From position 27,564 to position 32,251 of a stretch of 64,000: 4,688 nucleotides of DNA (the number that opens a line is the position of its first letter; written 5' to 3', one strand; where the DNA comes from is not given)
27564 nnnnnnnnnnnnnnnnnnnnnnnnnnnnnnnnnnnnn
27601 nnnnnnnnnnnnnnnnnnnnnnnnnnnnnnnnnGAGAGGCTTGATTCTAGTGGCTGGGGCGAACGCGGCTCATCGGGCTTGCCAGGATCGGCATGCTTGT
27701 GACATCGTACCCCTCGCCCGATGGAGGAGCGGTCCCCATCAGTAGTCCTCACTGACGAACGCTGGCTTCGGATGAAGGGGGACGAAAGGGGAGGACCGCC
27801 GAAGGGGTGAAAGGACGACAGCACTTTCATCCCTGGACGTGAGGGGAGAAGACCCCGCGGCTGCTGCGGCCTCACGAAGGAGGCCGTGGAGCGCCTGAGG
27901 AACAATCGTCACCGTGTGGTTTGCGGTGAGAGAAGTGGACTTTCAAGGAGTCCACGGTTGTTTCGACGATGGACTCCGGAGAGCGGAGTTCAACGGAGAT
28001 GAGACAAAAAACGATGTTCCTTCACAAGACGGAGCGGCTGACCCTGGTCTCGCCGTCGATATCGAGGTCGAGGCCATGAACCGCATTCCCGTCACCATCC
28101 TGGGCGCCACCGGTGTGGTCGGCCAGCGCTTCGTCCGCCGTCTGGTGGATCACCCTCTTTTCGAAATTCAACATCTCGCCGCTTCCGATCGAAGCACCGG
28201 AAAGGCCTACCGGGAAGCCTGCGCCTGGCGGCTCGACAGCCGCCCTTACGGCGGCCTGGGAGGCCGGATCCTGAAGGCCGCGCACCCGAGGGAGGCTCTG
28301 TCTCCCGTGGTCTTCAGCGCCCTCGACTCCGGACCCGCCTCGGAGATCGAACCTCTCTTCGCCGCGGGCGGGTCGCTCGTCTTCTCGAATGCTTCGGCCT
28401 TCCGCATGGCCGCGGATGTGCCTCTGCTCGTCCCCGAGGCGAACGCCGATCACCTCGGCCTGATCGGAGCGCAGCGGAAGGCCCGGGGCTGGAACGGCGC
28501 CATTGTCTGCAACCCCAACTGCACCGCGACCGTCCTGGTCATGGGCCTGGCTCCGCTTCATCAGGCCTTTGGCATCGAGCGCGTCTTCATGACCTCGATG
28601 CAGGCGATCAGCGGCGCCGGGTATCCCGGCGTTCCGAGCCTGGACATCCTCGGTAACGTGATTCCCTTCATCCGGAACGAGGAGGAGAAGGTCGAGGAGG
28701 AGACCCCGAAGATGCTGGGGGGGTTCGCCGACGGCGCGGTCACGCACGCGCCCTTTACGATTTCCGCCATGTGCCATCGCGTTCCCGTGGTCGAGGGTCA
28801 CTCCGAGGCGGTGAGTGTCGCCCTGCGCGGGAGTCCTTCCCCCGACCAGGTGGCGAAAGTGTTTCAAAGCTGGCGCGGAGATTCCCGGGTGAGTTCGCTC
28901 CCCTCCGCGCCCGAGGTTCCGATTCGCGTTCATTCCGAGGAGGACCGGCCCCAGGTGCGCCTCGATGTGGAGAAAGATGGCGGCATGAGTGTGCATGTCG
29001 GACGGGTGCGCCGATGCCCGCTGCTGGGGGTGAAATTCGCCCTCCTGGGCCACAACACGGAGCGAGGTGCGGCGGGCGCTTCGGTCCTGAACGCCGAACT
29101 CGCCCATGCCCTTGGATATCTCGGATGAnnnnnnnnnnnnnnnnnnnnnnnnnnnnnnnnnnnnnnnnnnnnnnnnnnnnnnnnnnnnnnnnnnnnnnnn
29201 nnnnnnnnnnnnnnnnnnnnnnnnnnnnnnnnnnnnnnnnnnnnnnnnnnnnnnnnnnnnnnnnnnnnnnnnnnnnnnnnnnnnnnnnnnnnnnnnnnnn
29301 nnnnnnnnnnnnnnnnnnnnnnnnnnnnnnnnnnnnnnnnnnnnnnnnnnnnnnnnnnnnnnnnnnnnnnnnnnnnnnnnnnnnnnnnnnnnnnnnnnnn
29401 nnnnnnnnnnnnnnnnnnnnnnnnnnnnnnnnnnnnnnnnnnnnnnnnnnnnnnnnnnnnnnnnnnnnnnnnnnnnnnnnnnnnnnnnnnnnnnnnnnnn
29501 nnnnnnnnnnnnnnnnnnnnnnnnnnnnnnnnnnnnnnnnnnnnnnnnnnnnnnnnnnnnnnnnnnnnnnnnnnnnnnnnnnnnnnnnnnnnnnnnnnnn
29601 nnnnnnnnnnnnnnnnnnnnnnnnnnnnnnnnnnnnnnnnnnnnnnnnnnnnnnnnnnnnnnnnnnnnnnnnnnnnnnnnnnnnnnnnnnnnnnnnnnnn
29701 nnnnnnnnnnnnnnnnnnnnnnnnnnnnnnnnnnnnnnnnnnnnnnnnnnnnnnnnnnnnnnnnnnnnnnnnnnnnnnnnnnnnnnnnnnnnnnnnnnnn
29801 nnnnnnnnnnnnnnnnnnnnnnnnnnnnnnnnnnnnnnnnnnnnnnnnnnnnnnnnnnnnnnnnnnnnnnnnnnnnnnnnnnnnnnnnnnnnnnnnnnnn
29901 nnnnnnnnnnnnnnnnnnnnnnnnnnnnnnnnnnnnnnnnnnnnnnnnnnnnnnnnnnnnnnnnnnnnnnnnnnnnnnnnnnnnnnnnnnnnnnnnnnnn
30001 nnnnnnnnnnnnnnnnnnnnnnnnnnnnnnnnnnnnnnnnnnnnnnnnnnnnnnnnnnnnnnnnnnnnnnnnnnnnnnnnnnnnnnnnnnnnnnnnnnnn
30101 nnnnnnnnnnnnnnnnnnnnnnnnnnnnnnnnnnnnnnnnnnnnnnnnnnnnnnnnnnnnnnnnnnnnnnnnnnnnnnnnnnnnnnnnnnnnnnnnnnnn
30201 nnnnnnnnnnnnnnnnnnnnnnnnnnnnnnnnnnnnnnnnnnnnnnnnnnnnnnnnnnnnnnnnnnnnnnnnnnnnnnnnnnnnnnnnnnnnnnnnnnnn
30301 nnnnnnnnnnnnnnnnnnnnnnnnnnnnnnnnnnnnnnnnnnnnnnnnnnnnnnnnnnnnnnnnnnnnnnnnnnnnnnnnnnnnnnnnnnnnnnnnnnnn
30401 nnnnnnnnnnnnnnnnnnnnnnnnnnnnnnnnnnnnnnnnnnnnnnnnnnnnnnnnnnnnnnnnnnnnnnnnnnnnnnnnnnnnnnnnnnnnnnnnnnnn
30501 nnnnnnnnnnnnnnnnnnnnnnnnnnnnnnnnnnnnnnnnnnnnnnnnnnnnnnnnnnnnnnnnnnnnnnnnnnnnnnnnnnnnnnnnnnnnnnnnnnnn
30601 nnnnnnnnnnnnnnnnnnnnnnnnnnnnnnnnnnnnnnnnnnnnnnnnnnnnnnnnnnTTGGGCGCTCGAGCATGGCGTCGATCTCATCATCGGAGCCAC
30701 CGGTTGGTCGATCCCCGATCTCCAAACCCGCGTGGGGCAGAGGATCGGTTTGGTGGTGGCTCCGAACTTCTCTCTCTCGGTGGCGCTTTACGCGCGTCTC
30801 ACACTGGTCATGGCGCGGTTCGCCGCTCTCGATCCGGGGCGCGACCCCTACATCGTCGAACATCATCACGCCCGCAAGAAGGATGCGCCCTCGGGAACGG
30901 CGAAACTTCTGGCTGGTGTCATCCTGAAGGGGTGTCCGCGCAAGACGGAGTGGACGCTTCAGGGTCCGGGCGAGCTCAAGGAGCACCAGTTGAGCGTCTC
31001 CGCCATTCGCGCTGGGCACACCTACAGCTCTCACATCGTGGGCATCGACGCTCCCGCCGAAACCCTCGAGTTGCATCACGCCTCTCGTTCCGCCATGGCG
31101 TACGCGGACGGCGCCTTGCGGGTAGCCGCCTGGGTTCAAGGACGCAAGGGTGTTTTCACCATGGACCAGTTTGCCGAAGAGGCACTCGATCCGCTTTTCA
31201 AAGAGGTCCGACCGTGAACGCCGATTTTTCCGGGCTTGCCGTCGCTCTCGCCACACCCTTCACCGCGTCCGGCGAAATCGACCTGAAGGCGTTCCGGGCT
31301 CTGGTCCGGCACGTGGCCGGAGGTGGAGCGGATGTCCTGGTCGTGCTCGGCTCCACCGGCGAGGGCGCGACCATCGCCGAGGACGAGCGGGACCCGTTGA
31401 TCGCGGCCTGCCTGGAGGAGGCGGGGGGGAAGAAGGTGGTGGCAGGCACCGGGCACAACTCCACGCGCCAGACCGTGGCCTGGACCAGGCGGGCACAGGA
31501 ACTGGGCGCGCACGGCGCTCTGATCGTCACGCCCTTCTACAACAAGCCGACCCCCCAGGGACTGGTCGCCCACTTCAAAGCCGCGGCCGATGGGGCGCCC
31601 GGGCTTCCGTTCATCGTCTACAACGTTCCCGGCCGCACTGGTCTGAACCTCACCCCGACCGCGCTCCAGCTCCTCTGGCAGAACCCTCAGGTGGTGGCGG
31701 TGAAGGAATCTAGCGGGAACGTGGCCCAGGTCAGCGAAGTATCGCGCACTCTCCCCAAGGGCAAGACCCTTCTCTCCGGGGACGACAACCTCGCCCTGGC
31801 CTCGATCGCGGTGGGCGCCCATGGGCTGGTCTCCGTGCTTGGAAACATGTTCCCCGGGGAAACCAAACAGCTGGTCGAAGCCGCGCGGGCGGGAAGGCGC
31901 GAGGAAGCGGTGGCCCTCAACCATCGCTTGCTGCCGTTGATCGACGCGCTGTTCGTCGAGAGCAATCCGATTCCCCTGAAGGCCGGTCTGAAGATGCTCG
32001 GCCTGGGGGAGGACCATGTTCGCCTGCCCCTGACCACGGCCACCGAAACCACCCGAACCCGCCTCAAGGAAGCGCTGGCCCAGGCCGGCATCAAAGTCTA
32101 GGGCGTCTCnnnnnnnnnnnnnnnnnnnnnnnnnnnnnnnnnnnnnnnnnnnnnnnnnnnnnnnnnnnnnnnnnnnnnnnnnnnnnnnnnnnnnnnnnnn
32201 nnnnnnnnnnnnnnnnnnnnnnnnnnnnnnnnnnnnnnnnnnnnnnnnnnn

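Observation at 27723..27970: Probable lysine riboswitch controlling a complete asd-lysC-dapB-dapA-dapD operon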

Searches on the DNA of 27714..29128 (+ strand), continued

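Call 31: search_with_rna_model(model_id=R1, sources=[L081, L082, L083, L084, L085, L086, L087, L088, L089, L090, L091, L092, L093, L094, L095, L096, L097, L098, L099, L100, L101, L102, L103, L104, L105, L106, L107, L108, L109, L110, L111, L112, L113, L114, L115, L116, L117, L118, L119, L120, L121, L122, L123, L124, L125, L126, L127, L128, L129, L130, L131, L132, L133, L134, L135, L136, L137, L138, L139, L140, L141, L142, L143, L144, L145, L146, L147, L148, L149, L150, L151, L152, L153, L154, L155, L156, L157, L158, L159, L160], max_evalue=0.001)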
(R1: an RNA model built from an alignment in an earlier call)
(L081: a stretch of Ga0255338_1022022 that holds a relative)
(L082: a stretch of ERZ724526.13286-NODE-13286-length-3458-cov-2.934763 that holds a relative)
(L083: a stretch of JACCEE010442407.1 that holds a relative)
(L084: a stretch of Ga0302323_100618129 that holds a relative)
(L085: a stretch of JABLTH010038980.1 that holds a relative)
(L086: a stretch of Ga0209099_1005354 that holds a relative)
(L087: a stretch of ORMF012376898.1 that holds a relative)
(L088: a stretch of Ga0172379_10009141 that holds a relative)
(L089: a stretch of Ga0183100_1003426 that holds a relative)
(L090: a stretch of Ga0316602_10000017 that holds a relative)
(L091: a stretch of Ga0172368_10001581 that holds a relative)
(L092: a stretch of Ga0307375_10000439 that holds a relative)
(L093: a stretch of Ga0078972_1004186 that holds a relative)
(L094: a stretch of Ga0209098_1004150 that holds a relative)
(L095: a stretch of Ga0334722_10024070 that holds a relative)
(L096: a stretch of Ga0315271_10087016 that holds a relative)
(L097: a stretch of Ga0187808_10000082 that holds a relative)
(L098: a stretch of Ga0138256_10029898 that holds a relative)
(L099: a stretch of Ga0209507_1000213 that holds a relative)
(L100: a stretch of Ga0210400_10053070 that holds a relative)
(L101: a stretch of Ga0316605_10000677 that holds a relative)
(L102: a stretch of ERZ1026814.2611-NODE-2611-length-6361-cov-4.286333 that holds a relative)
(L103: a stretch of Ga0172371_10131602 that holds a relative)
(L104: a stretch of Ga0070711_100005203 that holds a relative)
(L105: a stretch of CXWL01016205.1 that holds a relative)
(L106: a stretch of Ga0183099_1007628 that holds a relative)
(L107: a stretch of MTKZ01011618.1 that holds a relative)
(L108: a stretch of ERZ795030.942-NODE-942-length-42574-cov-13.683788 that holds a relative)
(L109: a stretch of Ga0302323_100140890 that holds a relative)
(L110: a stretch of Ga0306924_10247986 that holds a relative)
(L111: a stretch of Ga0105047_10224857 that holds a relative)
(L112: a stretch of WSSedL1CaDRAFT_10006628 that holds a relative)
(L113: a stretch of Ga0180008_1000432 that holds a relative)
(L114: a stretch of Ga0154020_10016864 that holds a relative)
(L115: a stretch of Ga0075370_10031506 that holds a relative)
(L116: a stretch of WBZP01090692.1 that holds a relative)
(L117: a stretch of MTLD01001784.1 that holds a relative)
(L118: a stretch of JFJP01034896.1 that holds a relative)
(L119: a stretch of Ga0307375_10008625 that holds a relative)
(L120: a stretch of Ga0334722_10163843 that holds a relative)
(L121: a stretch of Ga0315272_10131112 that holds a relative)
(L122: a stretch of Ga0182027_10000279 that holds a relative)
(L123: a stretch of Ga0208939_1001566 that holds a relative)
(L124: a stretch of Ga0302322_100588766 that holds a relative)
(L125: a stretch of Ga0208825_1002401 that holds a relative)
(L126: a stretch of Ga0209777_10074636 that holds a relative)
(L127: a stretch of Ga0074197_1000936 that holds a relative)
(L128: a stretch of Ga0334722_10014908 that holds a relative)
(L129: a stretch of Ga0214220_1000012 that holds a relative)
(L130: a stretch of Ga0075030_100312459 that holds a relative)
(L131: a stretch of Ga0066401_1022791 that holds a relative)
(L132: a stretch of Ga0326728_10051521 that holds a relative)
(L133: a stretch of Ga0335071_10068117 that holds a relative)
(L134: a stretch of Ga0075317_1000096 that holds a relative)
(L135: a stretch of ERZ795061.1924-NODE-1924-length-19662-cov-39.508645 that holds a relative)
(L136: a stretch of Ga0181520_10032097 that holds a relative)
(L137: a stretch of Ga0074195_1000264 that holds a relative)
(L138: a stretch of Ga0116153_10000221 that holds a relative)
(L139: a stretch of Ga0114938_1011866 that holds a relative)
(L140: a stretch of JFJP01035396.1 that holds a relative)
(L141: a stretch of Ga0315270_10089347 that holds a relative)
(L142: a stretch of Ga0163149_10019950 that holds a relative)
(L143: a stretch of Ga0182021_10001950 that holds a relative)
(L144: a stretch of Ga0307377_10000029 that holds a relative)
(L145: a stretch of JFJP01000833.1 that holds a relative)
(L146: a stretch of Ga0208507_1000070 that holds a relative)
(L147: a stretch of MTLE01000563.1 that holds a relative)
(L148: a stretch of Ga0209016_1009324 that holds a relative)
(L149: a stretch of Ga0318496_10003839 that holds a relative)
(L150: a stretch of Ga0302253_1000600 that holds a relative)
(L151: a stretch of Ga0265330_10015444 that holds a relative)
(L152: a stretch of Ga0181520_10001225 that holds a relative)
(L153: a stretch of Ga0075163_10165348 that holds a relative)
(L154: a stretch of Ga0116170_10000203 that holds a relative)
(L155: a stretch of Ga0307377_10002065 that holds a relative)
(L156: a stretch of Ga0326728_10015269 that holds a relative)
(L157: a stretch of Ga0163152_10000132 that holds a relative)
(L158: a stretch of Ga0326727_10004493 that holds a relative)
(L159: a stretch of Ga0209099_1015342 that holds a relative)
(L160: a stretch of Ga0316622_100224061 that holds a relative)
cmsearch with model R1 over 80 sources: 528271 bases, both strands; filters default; matches with E-value up to 0.001: 80.
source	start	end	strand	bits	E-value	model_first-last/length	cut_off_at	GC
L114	6659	6846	+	192.8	3.2e-56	1-188/188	no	0.62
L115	1814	2001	+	186.3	2.8e-54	1-188/188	no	0.65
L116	155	341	+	186.2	3.1e-54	1-188/188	no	0.67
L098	3679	3869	+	184.4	1.1e-53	1-188/188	no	0.62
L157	717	905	+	176.9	2e-51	1-188/188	no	0.65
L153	397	586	+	176.1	3.4e-51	1-188/188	no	0.64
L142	5659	5843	-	173.9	1.7e-50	6-188/188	5'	0.63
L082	981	1168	+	173.4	2.3e-50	1-188/188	no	0.66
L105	463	652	+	172.9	3.4e-50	1-188/188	no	0.63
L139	2747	2925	+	149.4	4.4e-43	1-188/188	no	0.69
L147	5011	5191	-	148.3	9.5e-43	1-188/188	no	0.62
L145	4647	4825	+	147.8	1.3e-42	1-188/188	no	0.63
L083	2432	2610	+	146.2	4.1e-42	1-188/188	no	0.61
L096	772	950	+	144.4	1.4e-41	1-188/188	no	0.64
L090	4119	4297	+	143.1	3.6e-41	1-188/188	no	0.64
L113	3438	3627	-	141.1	1.4e-40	1-188/188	no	0.68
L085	7269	7450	+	140.2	2.6e-40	1-188/188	no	0.68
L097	6940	7122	+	138.5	8.7e-40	1-188/188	no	0.63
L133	939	1121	-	137.1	2.3e-39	1-188/188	no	0.66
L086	3399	3578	+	135.8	5.8e-39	1-188/188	no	0.71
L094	3286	3465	-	135.8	5.8e-39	1-188/188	no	0.71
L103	1943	2127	+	133.1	3.7e-38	1-188/188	no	0.64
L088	3972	4155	-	132.8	4.7e-38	1-188/188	no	0.62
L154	5429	5610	-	132.7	5.1e-38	1-188/188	no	0.64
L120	676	853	+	132.4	6e-38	1-188/188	no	0.7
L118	6250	6433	-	131.2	1.4e-37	1-188/188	no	0.61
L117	213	392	-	131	1.7e-37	1-188/188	no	0.72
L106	1277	1461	-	130.1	3.1e-37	1-188/188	no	0.7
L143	2707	2886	-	130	3.3e-37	1-188/188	no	0.68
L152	3785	3969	-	128.8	7.7e-37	1-188/188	no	0.69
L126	2425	2604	+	128.2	1.1e-36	1-188/188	no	0.68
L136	2880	3065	-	127.9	1.4e-36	1-188/188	no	0.69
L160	26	208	+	127.6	1.8e-36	1-188/188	no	0.66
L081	2400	2579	+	127.6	1.8e-36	1-188/188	no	0.72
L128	1374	1553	+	126.6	3.4e-36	1-188/188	no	0.71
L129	5808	5987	-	126.6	3.6e-36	1-188/188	no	0.69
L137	5087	5271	-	126.1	4.8e-36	1-188/188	no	0.61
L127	7159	7342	+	125.5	7.5e-36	1-188/188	no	0.58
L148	1357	1540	+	125.5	7.5e-36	1-188/188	no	0.58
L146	7138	7317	+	125.1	9.8e-36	1-188/188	no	0.72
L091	1204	1388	-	124.4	1.7e-35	1-188/188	no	0.62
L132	278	460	+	124.3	1.8e-35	1-188/188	no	0.68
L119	2793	2969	-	123.8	2.5e-35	1-188/188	no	0.67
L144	3734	3910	-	123.8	2.5e-35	1-188/188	no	0.67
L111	218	397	+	123.5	3e-35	1-188/188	no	0.69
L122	5714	5895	+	121.1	1.6e-34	1-188/188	no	0.64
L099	2045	2233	-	120.4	2.6e-34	1-188/188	no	0.69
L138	11438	11626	+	120.4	2.6e-34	1-188/188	no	0.69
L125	4429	4612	-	120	3.4e-34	1-188/188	no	0.6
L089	3819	4009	-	119.9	3.7e-34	1-188/188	no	0.68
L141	1216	1394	+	119.7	4.4e-34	1-188/188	no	0.7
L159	2338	2521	+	119.4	5.4e-34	1-188/188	no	0.6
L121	490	695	-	119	7.1e-34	1-188/188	no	0.64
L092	3150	3332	-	118.6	9.3e-34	1-188/188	no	0.65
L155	99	281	+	118.6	9.3e-34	1-188/188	no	0.65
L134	4001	4184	+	118.3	1.1e-33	1-188/188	no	0.68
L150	9548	9731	+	118.3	1.1e-33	1-188/188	no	0.6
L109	309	497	+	117.7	1.7e-33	1-188/188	no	0.68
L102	664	847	+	117.5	2e-33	1-188/188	no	0.57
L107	8367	8550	+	117.5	2e-33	1-188/188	no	0.57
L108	8095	8278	+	117.5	2e-33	1-188/188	no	0.57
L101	3829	4008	+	117.1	2.6e-33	1-188/188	no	0.73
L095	2344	2527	-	116.7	3.5e-33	1-188/188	no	0.61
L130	917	1096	+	116.1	5.4e-33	1-188/188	no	0.71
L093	2654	2837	+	115.1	1.1e-32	1-188/188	no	0.58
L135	5683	5866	+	114.6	1.5e-32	1-188/188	no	0.62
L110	687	866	+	114.3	1.8e-32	1-188/188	no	0.72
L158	5218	5421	+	113.2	4.1e-32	1-188/188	no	0.62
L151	512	717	+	112.8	5.4e-32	1-188/188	no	0.66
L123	5955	6138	+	112.4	7e-32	1-188/188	no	0.6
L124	18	197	+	112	9.3e-32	1-188/188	no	0.72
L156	2164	2367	+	110.1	3.4e-31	1-188/188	no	0.61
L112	2019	2223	+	110.1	3.5e-31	1-188/188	no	0.69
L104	7618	7761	+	104.7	1.5e-29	1-147/188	3'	0.69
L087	1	156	-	99.6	5e-28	1-158/188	3'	0.74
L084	275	480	-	98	1.6e-27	1-188/188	no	0.67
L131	913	1003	+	87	3.5e-24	1-93/188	3'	0.62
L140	1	123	+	85.4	1e-23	62-188/188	5'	0.63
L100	3026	3158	-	85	1.4e-23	49-188/188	5'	0.7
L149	6486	6633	-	64.6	2e-17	32-188/188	5'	0.72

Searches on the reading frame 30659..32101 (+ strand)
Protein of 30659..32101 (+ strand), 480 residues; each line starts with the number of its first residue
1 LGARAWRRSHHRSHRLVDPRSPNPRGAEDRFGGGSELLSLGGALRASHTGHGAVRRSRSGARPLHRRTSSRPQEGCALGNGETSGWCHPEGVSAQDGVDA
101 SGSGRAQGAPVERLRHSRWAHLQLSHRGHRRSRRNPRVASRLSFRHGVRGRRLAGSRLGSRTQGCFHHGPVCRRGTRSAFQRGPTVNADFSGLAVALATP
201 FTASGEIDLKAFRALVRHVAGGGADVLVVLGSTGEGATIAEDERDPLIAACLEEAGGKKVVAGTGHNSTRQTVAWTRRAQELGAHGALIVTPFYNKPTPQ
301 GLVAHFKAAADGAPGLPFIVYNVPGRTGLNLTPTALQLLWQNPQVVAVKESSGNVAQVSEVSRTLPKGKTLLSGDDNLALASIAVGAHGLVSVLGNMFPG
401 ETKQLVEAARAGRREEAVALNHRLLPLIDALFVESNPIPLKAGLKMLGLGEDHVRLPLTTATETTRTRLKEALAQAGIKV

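Call 4: search_protein_families(library=ncbifam, proteins=[window:30659-32101:+])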
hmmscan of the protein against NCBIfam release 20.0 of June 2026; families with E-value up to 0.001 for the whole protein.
window:30659-32101:+ (480 aa): 7 families
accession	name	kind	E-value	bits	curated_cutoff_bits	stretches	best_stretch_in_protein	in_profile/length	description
TIGR00674.1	dapA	equivalog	1.1e-83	280.4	206.15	1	193-475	2-285/286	4-hydroxy-tetrahydrodipicolinate synthase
TIGR02313.1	HpaI-NOT-DapA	exception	5.6e-57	192.8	396.7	1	194-477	5-290/294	2,4-dihydroxyhept-2-ene-1,7-dioic acid aldolase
NF003164.0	PRK04147.1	equivalog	1.2e-37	129.8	281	1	189-475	3-289/294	N-acetylneuraminate lyase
TIGR00683.1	nanA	equivalog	9.3e-36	123.6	382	1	192-469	3-281/293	N-acetylneuraminate lyase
NF002958.0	PRK03620.1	subfamily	6.3e-30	104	278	1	198-476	19-299/307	5-dehydro-4-deoxyglucarate dehydratase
TIGR03249.1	KdgD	equivalog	3.2e-24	85.6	373.95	1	194-474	13-296/299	5-dehydro-4-deoxyglucarate dehydratase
NF040954.1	Arch_KDGaldase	equivalog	8.6e-23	81.1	390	1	195-424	5-228/288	bifunctional 2-dehydro-3-deoxy-phosphogluconate/2-dehydro-3-deoxy-6-phosphogalactonate aldolase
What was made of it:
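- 31214..32101 (+): dapA, 4-hydroxy-tetrahydrodipicolinate synthase (GTG start, GTGA overlap with dapB). Call 4: TIGR00674 280 bits (cut-off 206).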
